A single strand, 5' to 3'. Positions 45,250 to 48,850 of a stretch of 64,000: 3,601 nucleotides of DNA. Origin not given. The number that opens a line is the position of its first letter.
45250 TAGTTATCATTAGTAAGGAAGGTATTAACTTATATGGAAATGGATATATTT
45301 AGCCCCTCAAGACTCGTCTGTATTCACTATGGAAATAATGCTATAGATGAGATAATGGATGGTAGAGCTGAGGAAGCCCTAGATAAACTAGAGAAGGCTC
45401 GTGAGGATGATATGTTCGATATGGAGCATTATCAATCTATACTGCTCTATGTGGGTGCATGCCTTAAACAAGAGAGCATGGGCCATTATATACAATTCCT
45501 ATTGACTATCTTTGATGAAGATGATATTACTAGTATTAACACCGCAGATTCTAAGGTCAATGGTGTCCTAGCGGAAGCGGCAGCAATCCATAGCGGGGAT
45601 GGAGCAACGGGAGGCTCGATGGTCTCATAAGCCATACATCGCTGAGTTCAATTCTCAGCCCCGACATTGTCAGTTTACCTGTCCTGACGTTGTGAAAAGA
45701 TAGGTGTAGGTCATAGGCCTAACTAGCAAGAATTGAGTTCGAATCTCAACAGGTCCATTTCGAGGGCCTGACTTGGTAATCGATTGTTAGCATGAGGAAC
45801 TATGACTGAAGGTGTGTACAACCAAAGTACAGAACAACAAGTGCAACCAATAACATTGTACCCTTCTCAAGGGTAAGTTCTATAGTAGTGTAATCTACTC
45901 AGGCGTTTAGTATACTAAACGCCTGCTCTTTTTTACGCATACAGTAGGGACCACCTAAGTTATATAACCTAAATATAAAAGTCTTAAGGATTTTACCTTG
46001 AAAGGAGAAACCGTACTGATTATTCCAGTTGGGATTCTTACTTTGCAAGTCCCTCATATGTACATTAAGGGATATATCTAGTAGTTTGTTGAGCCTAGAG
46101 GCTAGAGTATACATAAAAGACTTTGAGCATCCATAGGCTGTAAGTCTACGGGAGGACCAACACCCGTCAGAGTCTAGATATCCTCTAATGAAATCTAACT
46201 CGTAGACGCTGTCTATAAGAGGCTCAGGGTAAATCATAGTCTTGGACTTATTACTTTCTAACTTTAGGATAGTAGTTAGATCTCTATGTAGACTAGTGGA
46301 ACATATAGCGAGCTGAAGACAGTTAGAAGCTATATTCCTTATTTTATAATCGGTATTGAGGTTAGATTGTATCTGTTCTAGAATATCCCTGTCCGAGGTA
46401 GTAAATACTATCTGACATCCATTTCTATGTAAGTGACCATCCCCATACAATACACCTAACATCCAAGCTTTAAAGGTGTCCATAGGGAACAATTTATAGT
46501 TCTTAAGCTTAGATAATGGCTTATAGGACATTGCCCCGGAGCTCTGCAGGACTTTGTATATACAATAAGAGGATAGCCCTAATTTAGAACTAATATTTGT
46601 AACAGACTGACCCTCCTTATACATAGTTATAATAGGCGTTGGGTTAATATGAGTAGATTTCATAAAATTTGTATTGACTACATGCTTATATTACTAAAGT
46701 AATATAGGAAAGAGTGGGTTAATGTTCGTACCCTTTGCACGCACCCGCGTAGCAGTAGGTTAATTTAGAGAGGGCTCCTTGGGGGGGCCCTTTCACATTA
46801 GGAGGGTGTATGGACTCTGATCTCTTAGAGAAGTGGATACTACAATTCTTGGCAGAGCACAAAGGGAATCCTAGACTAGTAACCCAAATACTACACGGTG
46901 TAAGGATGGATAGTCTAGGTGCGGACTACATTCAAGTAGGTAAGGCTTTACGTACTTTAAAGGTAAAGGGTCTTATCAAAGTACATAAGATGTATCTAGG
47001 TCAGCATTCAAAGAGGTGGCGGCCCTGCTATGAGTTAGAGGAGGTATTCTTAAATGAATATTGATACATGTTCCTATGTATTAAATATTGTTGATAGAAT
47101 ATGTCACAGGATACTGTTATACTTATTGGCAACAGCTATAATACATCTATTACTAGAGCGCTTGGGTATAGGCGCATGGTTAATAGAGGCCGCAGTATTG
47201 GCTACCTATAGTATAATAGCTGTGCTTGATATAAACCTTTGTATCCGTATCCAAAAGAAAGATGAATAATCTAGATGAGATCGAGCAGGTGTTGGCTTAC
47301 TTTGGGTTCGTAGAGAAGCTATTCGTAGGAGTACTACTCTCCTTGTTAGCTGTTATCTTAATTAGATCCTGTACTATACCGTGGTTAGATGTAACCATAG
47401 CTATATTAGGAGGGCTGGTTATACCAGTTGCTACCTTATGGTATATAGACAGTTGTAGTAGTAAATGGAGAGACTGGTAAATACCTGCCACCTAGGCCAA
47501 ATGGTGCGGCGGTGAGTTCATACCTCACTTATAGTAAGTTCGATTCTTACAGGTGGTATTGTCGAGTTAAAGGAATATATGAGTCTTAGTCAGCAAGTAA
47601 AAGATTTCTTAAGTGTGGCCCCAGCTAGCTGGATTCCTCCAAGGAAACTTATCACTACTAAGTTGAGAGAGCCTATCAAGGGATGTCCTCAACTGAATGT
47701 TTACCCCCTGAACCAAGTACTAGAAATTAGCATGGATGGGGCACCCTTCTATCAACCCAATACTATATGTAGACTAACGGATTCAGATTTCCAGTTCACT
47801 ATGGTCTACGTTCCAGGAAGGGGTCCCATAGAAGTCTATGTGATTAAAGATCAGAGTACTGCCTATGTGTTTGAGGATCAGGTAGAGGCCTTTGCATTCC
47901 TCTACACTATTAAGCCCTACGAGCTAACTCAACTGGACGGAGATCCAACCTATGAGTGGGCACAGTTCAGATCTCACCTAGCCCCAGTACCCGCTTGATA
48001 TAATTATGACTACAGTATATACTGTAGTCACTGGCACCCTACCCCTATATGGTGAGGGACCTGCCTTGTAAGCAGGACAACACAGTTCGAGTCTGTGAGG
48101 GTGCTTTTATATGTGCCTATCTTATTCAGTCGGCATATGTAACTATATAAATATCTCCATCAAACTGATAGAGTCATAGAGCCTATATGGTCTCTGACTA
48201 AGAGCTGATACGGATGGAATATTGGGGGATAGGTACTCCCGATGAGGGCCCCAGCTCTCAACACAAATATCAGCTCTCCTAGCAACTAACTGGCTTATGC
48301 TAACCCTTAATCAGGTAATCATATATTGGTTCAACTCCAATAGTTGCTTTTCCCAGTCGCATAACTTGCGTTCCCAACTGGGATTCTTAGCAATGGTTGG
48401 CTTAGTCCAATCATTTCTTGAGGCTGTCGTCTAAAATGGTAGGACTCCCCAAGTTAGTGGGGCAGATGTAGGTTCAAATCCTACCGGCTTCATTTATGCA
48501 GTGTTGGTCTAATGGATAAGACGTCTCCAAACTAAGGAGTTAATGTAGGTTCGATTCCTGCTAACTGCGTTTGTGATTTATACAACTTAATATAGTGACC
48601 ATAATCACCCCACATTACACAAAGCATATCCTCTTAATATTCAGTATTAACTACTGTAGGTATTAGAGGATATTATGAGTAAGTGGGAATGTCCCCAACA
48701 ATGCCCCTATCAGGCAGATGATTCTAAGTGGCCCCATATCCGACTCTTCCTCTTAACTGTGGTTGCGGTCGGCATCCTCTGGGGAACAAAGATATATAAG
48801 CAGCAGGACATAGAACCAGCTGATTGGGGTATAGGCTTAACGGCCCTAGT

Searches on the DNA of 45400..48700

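Call 41: search_rna_families(source=window, start=45400, end=48700, threshold=evalue, max_evalue=0.1, show_alignments=0)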
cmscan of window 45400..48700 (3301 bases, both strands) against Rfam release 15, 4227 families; matches with E-value up to 0.1: 8.
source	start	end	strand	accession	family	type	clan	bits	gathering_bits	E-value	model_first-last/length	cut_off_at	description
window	47487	47558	+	RF00005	tRNA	Gene; tRNA;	CL00001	50.1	29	4.9e-09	1-71/71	no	tRNA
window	48034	48105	+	RF00005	tRNA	Gene; tRNA;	CL00001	46.5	29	4.8e-08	1-71/71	no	tRNA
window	45709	45893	+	RF04321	tmRNA_permuted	Gene;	-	45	47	5.5e-07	1-213/213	no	permuted transfer-messenger RNA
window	45684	45920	+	RF01851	cyano_tmRNA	Gene;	CL00001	43.1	70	9.8e-10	1-288/288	no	Cyanobacteria transfer-messenger RNA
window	48420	48492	+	RF00005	tRNA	Gene; tRNA;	CL00001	42.6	29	5.6e-07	1-71/71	no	tRNA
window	48498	48569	+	RF00005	tRNA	Gene; tRNA;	CL00001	37.1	29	1.8e-05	1-71/71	no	tRNA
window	45593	45666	+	RF00005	tRNA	Gene; tRNA;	CL00001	30.7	29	0.001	1-71/71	no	tRNA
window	48498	48570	-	RF04354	Plastid-ycf2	Cis-reg;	-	26.3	65.7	0.019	1-75/75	no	Plastid-ycf2 5UTR RNA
